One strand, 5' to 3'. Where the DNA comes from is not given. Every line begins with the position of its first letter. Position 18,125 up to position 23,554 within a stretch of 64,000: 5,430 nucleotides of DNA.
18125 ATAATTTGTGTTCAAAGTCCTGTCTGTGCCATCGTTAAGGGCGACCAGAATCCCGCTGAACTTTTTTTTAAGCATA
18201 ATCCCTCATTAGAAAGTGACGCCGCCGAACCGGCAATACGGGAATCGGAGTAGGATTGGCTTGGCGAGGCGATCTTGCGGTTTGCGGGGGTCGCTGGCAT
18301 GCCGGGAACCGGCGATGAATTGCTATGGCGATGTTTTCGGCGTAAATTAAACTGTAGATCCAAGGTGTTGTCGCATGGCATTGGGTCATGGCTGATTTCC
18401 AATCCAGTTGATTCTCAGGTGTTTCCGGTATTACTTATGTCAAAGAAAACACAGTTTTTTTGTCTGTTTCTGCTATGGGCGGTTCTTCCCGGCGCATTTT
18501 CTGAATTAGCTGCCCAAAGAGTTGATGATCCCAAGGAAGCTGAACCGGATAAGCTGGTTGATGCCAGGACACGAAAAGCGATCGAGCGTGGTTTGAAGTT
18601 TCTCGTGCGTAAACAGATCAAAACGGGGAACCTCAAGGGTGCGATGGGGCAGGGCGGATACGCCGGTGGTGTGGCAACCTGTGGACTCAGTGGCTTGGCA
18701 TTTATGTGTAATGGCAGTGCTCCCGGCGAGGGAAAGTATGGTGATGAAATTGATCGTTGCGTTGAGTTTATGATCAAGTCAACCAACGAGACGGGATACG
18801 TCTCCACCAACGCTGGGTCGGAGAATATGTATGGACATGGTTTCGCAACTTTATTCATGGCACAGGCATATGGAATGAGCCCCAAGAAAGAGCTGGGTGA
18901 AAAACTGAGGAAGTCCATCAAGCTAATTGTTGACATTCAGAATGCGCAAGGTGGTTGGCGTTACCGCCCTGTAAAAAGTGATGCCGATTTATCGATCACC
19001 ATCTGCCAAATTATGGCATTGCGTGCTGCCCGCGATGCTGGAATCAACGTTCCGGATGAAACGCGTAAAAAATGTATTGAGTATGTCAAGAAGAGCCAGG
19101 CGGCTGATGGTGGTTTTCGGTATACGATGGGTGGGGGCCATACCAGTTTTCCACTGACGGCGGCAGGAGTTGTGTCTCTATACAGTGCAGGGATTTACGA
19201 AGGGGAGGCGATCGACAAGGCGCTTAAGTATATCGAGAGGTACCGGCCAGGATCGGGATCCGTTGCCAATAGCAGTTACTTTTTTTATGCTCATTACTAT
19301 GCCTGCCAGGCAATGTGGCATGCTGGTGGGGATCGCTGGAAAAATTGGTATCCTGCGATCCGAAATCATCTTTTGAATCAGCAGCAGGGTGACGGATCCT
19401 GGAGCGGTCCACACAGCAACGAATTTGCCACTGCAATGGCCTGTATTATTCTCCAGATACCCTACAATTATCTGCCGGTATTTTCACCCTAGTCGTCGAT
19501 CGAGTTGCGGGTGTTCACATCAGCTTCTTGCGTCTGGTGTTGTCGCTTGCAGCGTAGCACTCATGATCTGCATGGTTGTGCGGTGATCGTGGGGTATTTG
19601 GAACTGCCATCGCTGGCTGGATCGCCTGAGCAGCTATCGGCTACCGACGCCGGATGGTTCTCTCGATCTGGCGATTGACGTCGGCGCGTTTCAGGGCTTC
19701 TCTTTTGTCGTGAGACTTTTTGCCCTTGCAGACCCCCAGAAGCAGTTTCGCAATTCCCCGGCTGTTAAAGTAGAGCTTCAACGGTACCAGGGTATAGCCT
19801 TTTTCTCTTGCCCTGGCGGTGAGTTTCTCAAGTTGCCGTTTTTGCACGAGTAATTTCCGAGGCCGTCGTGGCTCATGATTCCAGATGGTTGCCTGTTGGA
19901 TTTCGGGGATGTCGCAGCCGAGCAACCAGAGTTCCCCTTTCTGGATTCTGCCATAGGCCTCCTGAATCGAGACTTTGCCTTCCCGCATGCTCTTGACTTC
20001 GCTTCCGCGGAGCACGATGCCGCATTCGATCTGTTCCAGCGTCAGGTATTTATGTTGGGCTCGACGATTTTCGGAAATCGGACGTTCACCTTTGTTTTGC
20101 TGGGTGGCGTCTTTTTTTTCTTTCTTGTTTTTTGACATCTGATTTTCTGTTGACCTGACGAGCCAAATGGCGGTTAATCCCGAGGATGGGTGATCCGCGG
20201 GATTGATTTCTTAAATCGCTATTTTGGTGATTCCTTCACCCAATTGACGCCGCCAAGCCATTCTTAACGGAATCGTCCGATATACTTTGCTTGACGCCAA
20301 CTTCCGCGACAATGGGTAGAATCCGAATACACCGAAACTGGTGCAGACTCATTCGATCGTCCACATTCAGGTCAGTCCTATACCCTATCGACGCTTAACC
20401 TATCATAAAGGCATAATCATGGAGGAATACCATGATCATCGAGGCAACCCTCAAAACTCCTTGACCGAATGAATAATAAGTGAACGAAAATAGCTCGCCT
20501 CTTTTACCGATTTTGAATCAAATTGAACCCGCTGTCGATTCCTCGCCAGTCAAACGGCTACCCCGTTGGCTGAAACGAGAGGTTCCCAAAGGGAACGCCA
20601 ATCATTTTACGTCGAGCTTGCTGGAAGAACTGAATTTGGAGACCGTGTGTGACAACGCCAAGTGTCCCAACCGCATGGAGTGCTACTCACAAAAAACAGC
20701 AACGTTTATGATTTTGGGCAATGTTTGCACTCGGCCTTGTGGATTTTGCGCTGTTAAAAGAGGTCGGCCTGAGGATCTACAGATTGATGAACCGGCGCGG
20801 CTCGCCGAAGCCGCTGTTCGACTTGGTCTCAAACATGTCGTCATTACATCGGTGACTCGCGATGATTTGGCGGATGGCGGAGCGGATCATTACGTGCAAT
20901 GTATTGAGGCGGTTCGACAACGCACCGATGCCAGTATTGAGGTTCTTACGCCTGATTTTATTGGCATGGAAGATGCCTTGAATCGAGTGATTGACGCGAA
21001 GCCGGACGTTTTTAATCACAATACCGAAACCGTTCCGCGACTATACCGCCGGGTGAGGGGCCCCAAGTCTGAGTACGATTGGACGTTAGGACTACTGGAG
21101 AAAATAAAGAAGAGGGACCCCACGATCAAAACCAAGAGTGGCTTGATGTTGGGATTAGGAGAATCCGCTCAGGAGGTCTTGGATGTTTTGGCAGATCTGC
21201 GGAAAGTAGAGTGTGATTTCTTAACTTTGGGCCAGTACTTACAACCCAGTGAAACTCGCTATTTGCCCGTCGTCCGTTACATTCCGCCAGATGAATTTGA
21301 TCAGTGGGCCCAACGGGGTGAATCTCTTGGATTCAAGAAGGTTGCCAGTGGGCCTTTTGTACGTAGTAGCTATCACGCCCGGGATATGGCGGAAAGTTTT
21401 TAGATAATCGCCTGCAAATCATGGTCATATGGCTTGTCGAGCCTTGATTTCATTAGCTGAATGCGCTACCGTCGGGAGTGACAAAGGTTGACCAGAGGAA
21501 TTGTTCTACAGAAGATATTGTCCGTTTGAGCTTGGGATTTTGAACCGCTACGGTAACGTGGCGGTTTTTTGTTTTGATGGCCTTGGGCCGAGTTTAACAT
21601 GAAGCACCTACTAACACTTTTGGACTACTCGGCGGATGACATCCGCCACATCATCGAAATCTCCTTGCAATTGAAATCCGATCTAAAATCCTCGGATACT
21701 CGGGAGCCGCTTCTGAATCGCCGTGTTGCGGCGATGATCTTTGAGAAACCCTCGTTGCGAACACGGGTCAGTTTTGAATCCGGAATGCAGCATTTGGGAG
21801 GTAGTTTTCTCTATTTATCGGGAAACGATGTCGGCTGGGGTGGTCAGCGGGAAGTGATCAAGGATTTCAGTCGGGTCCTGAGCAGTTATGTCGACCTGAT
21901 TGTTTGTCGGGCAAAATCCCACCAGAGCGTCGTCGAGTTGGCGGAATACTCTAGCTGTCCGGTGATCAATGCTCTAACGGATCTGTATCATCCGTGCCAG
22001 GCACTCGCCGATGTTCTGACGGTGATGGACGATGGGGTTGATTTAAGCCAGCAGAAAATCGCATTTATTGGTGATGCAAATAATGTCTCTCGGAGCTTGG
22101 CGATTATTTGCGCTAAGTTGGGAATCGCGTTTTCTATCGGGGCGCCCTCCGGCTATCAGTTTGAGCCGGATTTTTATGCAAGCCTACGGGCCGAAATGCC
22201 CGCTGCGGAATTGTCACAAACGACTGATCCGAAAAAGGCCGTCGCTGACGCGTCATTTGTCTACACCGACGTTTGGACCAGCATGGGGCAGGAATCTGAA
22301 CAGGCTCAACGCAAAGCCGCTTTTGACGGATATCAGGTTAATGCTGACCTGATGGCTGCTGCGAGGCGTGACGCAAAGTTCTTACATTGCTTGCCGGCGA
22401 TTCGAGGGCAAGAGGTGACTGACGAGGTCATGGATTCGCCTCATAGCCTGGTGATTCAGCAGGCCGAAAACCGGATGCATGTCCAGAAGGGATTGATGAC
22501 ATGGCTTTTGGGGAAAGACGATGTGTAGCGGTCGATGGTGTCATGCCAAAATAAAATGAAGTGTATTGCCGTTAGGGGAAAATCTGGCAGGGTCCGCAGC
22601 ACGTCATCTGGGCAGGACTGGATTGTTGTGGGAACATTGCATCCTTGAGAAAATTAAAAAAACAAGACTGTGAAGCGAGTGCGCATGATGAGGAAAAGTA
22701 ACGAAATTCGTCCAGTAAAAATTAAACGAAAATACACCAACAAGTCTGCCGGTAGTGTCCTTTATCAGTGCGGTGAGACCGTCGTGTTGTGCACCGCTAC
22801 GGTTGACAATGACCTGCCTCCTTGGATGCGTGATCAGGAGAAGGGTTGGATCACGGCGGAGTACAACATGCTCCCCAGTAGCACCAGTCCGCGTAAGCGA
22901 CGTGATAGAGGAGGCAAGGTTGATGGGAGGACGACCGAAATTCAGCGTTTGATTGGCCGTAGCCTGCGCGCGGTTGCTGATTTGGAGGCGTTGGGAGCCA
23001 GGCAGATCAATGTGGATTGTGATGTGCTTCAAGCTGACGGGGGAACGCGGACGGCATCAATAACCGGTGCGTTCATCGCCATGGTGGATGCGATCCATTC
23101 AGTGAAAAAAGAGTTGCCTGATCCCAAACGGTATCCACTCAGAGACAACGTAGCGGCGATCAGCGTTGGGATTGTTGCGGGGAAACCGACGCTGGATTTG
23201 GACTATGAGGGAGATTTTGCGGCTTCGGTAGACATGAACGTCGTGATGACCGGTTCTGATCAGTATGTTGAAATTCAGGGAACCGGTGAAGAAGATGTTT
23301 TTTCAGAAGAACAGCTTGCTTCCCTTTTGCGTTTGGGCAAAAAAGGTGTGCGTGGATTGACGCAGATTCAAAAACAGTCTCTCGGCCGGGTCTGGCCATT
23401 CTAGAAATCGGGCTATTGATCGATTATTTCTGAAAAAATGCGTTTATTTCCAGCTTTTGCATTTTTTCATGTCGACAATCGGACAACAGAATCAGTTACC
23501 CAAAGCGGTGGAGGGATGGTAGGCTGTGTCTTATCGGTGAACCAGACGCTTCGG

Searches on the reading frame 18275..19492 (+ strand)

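Call 92: search_protein_families(library=pfam, proteins=[window:18275-19492:+], max_evalue=0.00001)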
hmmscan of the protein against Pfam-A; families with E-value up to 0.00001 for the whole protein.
window:18275-19492:+ (405 aa): 3 families
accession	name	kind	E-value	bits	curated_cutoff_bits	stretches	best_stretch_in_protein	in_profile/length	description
PF00432.27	Prenyltrans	-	1.3e-07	31.8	26.5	1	206-333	46-170/304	Prenyltransferase alpha-alpha toroid domain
PF13243.12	SQHop_cyclase_C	-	4.8e-07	29.5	26.1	0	156-283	158-286/319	Squalene-hopene cyclase C-terminal domain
PF13249.12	SQHop_cyclase_N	-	1.9e-06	27.7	26.2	0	209-252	45-87/291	Squalene-hopene cyclase N-terminal domain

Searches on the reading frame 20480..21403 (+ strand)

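Call 92: search_protein_families(library=pfam, proteins=[window:20480-21403:+], max_evalue=0.00001)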
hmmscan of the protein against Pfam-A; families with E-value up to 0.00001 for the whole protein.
window:20480-21403:+ (307 aa): 2 families
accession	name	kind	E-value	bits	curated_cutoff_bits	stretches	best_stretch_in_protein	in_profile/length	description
PF04055.27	Radical_SAM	-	1.6e-22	80.9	29.5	1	77-239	1-165/166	Radical SAM superfamily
PF16881.10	LIAS_N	-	1.2e-07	32.6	27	1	24-62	58-96/96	N-terminal domain of lipoyl synthase of Radical_SAM family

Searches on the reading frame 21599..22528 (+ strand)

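Call 92: search_protein_families(library=pfam, proteins=[window:21599-22528:+], max_evalue=0.00001)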
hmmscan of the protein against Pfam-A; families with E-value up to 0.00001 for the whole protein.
window:21599-22528:+ (309 aa): 2 families
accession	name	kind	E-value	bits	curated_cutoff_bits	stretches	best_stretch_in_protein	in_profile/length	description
PF00185.30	OTCace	-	2.2e-54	184.2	29.4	1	151-303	2-157/157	Aspartate/ornithine carbamoyltransferase, Asp/Orn binding domain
PF02729.26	OTCace_N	-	3.7e-45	154.1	29.9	1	2-142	1-146/148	Aspartate/ornithine carbamoyltransferase, carbamoyl-P binding domain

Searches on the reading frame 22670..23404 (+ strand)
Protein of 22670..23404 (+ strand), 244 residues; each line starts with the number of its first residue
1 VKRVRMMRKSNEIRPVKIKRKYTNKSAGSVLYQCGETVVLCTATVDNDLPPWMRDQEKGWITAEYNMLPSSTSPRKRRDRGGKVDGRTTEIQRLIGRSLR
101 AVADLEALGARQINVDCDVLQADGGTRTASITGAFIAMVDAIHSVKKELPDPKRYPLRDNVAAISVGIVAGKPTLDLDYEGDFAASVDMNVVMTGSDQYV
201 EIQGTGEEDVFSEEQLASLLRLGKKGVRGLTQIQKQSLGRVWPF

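Call 93: search_protein_families(library=pfam, proteins=[window:22670-23404:+], max_evalue=0.00001)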
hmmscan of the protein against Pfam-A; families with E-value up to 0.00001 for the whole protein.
window:22670-23404:+ (244 aa): 2 families
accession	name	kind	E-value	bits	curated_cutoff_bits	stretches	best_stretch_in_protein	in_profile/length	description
PF01138.27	RNase_PH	-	5.7e-29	101.6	25.5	1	12-141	1-127/130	3' exoribonuclease family, domain 1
PF03725.20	RNase_PH_C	-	3.7e-11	43.2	20.8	1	160-226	2-67/67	3' exoribonuclease family, domain 2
